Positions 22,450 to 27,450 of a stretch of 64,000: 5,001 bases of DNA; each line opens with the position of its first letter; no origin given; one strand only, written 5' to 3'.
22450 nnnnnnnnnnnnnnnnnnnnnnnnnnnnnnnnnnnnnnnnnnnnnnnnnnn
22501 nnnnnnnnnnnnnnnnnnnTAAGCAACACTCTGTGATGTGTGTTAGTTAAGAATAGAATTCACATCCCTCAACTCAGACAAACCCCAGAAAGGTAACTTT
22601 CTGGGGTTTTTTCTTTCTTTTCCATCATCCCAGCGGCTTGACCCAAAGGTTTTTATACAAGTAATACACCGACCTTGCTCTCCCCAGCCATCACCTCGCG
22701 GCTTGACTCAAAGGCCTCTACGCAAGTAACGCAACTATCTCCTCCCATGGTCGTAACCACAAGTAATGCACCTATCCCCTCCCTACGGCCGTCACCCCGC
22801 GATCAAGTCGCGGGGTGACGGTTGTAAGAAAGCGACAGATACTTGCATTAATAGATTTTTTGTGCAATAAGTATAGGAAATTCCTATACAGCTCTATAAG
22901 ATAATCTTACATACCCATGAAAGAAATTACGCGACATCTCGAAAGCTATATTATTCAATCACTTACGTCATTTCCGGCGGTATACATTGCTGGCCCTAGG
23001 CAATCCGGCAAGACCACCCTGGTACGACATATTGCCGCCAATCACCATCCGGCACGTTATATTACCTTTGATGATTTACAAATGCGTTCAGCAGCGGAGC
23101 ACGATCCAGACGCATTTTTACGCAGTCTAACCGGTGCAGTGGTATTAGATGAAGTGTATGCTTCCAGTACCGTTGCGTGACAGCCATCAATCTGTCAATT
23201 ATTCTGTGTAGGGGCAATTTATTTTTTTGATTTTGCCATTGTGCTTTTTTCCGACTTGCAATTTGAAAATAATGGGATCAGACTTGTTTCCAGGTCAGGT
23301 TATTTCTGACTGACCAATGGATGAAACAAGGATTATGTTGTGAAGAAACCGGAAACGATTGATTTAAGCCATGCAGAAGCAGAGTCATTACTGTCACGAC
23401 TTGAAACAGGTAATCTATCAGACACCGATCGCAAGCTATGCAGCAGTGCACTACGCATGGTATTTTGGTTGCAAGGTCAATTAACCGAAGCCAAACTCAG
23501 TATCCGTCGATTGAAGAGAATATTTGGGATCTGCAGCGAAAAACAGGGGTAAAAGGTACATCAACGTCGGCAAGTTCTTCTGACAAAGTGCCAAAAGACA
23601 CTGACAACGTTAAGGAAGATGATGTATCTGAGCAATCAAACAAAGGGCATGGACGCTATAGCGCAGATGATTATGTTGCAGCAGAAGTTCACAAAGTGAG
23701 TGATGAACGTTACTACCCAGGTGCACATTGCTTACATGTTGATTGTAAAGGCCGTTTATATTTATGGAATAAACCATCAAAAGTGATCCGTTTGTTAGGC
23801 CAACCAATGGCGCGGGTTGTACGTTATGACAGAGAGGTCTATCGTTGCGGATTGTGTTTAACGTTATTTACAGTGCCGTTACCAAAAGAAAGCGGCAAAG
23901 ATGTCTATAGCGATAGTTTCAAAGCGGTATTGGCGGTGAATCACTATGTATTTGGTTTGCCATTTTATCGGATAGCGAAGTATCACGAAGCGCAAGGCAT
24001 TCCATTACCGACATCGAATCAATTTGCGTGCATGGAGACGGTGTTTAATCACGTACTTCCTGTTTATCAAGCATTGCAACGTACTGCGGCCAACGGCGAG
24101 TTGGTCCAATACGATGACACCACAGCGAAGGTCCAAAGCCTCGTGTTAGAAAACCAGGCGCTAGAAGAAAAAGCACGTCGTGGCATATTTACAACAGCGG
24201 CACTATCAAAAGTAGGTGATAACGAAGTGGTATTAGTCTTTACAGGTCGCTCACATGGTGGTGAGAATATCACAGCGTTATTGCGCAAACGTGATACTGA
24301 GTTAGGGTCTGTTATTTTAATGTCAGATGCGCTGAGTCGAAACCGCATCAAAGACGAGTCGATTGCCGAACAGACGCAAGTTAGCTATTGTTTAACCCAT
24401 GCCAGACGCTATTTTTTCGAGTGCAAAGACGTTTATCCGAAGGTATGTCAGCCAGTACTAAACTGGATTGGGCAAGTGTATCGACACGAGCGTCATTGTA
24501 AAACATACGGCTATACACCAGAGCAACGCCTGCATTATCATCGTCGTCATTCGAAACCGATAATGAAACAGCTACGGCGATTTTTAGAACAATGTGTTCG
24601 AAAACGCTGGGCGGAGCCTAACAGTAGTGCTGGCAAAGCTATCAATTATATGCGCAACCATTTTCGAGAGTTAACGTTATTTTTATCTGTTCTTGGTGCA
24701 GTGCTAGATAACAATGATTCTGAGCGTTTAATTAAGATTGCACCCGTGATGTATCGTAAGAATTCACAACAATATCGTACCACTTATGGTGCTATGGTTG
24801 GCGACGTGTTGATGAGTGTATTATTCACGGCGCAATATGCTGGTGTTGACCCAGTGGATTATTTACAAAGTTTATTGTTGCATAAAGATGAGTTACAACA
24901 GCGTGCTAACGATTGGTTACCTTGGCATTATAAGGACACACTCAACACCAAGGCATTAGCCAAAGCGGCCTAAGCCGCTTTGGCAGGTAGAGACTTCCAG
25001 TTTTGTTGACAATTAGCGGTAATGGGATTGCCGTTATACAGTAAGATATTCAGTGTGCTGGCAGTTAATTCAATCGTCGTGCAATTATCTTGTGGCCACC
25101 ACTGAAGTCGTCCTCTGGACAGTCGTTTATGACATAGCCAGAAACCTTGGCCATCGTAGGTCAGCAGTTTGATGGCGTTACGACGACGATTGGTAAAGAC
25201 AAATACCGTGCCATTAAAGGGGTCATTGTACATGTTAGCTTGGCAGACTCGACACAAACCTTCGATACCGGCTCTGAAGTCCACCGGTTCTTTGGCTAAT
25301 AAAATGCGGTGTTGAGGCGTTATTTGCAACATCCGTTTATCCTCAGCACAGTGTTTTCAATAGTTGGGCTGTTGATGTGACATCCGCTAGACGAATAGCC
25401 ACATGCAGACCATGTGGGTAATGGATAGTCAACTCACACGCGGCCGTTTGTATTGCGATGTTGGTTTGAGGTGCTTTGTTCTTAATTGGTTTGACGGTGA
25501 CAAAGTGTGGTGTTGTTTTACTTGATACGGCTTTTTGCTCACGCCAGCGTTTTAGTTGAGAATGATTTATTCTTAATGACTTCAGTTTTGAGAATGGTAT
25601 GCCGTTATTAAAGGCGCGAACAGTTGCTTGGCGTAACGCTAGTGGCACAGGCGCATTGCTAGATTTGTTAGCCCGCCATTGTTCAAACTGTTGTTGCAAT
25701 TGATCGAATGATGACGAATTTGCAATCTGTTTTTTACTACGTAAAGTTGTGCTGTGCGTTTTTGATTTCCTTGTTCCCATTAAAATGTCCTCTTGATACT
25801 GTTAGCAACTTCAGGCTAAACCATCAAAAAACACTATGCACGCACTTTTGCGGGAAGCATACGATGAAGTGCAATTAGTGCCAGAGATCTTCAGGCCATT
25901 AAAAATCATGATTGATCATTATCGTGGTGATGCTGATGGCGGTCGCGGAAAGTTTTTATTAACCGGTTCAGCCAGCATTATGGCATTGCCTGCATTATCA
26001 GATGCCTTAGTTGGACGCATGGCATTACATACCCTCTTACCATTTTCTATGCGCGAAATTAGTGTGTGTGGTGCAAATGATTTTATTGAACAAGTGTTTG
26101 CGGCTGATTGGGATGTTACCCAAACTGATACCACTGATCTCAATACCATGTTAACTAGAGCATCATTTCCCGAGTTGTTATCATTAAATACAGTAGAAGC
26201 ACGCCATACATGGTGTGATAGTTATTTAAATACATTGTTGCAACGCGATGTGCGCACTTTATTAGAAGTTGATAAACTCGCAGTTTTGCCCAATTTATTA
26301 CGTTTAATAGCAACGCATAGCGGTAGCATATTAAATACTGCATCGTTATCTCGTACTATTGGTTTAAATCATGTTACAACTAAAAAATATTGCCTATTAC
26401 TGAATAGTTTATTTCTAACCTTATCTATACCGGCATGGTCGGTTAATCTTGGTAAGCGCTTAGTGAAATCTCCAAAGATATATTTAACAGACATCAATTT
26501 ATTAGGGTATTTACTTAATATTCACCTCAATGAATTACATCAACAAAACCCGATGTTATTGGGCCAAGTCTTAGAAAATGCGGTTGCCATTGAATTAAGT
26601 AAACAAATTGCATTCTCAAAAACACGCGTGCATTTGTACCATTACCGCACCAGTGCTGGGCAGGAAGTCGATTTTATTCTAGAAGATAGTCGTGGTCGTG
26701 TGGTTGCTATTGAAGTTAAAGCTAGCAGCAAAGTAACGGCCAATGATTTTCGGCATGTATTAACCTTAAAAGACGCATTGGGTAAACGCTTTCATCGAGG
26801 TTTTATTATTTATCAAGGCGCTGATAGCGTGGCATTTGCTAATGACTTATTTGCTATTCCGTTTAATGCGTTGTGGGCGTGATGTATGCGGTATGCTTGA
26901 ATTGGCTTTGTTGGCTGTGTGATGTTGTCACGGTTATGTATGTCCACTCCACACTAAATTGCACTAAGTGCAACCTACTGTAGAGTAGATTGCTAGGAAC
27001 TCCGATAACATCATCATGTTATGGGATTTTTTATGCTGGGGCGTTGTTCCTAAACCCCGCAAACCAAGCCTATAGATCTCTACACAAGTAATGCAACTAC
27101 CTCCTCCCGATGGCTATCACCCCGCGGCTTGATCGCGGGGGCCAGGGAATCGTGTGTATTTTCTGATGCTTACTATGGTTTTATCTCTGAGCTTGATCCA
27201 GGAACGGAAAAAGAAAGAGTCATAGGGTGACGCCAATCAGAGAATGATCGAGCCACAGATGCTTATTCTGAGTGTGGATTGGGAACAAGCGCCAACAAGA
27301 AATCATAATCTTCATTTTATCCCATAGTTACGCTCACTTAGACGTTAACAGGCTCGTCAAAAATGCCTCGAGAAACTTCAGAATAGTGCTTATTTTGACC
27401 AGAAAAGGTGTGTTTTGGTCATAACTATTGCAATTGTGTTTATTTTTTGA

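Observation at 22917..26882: Recent IS66-family insertion splits a DUF4143 AAA+ ATPase gene, with an outward ATG creating a truncated in-frame ORF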

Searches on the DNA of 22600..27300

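Call 75: search_rna_families(source=window, start=22600, end=27300, threshold=evalue, max_evalue=1)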
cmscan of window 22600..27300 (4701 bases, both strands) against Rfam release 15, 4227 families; matches with E-value up to 1: 3.
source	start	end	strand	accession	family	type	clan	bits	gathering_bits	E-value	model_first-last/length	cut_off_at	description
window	22760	22923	-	RF01407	STnc560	Gene; sRNA;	-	21.8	55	0.18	1-214/214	no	STnc560 Hfq binding RNA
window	26938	26994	-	RF00666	mir-32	Gene; miRNA;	-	20.1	70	0.72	1-70/70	no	mir-32 microRNA precursor family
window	23238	23368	+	RF02041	HOTTIP_2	Gene; lncRNA;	-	13.3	80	0.26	1-374/374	no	HOXA transcript at the distal tip, conserved region 2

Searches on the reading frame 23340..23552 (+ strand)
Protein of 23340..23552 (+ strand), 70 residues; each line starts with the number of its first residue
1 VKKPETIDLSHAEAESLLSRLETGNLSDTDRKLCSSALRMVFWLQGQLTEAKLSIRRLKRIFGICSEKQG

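Call 5: search_protein_families(library=pfam, proteins=[window:23340-23552:+], max_evalue=0.01)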
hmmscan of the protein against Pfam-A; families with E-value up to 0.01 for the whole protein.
window:23340-23552:+ (70 aa): 0 families

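Call 6: search_protein_families(library=ncbifam, proteins=[window:23340-23552:+], max_evalue=0.01)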
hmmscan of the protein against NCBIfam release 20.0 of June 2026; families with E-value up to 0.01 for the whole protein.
window:23340-23552:+ (70 aa): 0 families

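Call 28: search_protein_families(library=padloc, proteins=[window:23340-23552:+], max_evalue=0.01)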
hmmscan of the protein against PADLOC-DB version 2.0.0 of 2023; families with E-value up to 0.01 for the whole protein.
window:23340-23552:+ (70 aa): 0 families

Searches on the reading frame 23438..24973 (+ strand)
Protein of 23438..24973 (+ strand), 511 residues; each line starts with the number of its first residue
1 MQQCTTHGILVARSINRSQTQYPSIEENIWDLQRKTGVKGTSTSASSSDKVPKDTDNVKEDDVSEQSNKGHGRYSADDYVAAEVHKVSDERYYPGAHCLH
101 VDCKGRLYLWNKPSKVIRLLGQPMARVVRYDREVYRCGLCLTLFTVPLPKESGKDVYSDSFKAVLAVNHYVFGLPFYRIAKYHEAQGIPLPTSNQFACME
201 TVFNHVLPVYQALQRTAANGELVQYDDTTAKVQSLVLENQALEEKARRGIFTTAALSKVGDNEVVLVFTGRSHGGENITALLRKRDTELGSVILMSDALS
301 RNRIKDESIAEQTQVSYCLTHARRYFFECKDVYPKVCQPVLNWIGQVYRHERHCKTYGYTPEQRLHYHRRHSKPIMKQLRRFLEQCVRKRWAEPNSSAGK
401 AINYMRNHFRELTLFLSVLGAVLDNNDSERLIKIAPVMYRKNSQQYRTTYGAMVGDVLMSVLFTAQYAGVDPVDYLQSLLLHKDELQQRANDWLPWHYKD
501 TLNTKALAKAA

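Call 5: search_protein_families(library=pfam, proteins=[window:23438-24973:+], max_evalue=0.01)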
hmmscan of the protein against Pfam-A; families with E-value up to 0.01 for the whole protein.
window:23438-24973:+ (511 aa): 1 family
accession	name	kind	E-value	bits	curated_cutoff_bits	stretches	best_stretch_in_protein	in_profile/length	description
PF03050.20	DDE_Tnp_IS66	-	2.5e-45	155.5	23.1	1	156-453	3-283/284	Transposase IS66 family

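Call 6: search_protein_families(library=ncbifam, proteins=[window:23438-24973:+], max_evalue=0.01)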
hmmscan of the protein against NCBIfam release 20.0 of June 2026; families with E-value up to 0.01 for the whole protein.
window:23438-24973:+ (511 aa): 1 family
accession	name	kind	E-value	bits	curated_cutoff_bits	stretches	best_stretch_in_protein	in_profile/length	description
NF033517.1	transpos_IS66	equivalog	9.6e-55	186.2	180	1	69-480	5-384/387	IS66 family transposase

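Call 11: list_cluster_members(proteins=[P0001, window:23438-24973:+, window:24970-25332:-, window:25343-25780:-, window:22917-23180:+, window:23340-23552:+])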
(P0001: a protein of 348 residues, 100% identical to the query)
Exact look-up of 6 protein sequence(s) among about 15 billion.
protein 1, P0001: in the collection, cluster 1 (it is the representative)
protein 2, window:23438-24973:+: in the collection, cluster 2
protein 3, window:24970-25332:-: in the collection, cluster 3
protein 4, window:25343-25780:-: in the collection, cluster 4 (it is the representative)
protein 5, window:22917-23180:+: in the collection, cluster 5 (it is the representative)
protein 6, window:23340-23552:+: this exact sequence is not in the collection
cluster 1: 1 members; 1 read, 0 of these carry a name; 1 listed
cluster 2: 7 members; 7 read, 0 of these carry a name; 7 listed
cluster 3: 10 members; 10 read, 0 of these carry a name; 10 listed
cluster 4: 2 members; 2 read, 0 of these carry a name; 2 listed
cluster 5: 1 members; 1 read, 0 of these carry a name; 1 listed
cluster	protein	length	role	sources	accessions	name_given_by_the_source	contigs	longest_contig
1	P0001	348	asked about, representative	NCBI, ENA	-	-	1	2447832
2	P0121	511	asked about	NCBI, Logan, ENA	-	-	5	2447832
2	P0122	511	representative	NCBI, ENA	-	-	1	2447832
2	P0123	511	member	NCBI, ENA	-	-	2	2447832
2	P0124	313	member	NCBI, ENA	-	-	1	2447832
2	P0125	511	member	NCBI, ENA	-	-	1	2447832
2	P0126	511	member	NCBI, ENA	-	-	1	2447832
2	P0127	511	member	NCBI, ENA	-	-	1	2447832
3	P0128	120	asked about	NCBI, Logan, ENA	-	-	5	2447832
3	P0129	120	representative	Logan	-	-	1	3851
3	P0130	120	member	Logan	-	-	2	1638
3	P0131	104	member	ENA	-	-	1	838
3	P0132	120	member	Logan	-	-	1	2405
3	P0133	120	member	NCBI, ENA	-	-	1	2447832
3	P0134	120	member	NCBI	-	-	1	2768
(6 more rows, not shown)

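Call 12: find_encoding_contigs(protein=window:23438-24973:+, flank=4000, max_places=10)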
Protein window:23438-24973:+ (511 aa): 6 contigs read that carry it; 5 places shown.
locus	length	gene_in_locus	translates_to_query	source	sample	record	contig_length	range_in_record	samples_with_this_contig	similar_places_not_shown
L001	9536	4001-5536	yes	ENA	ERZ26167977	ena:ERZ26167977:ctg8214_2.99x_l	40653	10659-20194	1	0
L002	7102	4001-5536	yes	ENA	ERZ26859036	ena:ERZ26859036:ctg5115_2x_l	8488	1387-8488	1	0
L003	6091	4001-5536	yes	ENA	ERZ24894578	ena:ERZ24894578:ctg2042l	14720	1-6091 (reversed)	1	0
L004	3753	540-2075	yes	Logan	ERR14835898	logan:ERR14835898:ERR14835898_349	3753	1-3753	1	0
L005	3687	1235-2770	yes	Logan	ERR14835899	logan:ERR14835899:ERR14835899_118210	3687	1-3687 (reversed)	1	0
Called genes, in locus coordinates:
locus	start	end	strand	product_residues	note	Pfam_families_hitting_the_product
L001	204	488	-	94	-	-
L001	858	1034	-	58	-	-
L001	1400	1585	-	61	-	-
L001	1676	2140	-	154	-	-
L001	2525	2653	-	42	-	-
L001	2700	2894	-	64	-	-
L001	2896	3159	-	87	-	-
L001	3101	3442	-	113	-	-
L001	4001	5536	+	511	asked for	PF03050:DDE_Tnp_IS66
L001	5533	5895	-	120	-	PF05717:TnpB_IS66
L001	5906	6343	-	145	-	-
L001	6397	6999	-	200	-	PF05136:Phage_portal_2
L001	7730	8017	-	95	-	PF20454:GpA_nuclease (weak)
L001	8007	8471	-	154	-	PF20454:GpA_nuclease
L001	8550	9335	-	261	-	PF05876:GpA_ATPase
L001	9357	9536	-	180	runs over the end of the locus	-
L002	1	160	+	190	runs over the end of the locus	PF03169:OPT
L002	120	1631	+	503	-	PF03169:OPT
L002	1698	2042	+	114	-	-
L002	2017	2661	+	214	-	-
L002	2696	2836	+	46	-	-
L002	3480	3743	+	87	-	PF13191:AAA_16 (faint), PF13173:AAA_14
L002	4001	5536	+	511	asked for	PF03050:DDE_Tnp_IS66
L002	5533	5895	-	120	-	PF05717:TnpB_IS66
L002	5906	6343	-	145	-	-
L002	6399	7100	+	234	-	?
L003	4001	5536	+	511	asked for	PF03050:DDE_Tnp_IS66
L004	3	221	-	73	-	?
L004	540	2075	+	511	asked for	PF03050:DDE_Tnp_IS66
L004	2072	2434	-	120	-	PF05717:TnpB_IS66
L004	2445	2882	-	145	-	-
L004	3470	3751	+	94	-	?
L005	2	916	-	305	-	?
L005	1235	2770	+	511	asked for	PF03050:DDE_Tnp_IS66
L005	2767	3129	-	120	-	PF05717:TnpB_IS66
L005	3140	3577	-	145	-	-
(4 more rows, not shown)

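Call 15: find_related_loci(query=window:23438-24973:+, collection=genome_contigs, flank=4000)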
Query window:23438-24973:+ (511 aa) in genome_contigs; peptide patterns used: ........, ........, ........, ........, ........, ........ (x = any residue, [..] = any of these).
21 stretches matched a pattern; 2 encode a relative of the query (tblastn E <= 1e-3); 2 distinct loci.
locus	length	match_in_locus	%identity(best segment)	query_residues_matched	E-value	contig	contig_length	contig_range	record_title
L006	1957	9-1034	37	157-502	2e-67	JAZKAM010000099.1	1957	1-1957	MAG: Pseudomonadota bacterium isolate ADI_H3L2_1_122_18_3-bin026_1 ADIH3L21_B026_1_000000000099, whole genome shotgun se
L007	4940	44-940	37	209-509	2e-53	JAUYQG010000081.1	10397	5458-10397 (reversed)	MAG: Legionellaceae bacterium isolate C4_metabat.bin.94 C4_k141_29753, whole genome shotgun sequence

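Call 38: find_encoding_contigs(protein=P0122, flank=3000, max_places=4)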
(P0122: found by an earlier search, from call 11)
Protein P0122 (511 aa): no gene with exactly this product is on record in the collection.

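Call 39: find_encoding_contigs(protein=P0123, flank=3000, max_places=4)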
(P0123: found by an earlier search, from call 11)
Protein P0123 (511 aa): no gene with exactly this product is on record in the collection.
